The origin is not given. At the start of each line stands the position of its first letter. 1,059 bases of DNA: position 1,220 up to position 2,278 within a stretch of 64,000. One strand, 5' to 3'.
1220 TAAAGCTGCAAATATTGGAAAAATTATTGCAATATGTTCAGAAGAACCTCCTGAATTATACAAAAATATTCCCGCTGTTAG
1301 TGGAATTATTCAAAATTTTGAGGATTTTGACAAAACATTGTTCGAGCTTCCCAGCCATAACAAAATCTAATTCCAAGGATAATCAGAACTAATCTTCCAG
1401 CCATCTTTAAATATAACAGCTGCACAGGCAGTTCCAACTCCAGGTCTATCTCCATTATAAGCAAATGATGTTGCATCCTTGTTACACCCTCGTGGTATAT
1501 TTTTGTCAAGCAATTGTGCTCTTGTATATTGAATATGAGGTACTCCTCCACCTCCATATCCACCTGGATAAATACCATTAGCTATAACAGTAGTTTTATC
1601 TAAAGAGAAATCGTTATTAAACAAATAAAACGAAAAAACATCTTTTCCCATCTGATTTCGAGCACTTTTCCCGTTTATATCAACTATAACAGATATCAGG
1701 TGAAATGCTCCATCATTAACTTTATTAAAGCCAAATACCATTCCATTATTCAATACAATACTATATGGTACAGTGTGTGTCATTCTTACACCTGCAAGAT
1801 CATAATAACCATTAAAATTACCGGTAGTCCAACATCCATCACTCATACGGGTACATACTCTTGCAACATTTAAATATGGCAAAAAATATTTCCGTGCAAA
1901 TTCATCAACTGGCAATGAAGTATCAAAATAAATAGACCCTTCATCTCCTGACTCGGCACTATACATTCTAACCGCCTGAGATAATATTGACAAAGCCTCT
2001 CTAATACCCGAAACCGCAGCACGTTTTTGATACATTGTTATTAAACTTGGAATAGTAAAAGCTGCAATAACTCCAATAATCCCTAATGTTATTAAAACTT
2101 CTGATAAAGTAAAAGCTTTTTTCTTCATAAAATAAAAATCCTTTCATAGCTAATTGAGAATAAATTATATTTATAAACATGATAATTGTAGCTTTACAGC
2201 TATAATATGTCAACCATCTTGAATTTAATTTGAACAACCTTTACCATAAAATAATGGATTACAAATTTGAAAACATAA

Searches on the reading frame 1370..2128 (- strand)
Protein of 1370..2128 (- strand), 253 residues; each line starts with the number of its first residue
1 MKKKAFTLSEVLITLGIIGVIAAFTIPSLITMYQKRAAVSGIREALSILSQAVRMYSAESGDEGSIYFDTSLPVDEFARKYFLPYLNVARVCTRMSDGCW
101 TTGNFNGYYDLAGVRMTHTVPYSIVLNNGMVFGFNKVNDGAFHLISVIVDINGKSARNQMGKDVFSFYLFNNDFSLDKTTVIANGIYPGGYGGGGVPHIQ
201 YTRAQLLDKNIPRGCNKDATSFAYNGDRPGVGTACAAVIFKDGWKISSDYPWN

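Call 8: search_protein_families(library=pfam, proteins=[window:1370-2128:-], max_evalue=0.01)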
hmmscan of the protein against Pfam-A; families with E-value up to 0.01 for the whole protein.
window:1370-2128:- (253 aa): 1 family
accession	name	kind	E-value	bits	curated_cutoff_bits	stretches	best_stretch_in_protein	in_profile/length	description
PF07963.17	N_methyl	-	4.3e-05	23.3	21.2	1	2-24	3-25/27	Prokaryotic N-terminal methylation motif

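Call 9: search_protein_families(library=ncbifam, proteins=[window:1370-2128:-], max_evalue=0.01)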
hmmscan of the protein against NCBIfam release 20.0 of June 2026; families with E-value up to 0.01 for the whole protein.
window:1370-2128:- (253 aa): 6 families
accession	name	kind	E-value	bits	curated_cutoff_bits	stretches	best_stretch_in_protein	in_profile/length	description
NF041013.1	T4P_ComGE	equivalog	1.1e-08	35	49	1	2-59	2-59/83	competence type IV pilus minor pilin ComGE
TIGR01710.1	typeII_sec_gspG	equivalog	1e-05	25.5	88.85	1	5-61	2-57/134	type II secretion system major pseudopilin GspG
NF007862.0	PRK10574.1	equivalog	2.3e-05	24.5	138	1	2-64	3-64/145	prepilin peptidase-dependent pilin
TIGR02532.1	IV_pilin_GFxxxE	domain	3.5e-05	23.5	16.3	1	4-25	2-23/24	prepilin-type N-terminal cleavage/methylation domain-containing protein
NF041775.1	typeIV_PilA_Myxo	equivalog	0.00014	21.9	400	1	3-59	10-65/214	type IV pilin protein PilA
NF040999.1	pilin_ComGC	equivalog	0.00044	20.4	75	1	3-62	1-59/84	competence type IV pilus major pilin ComGC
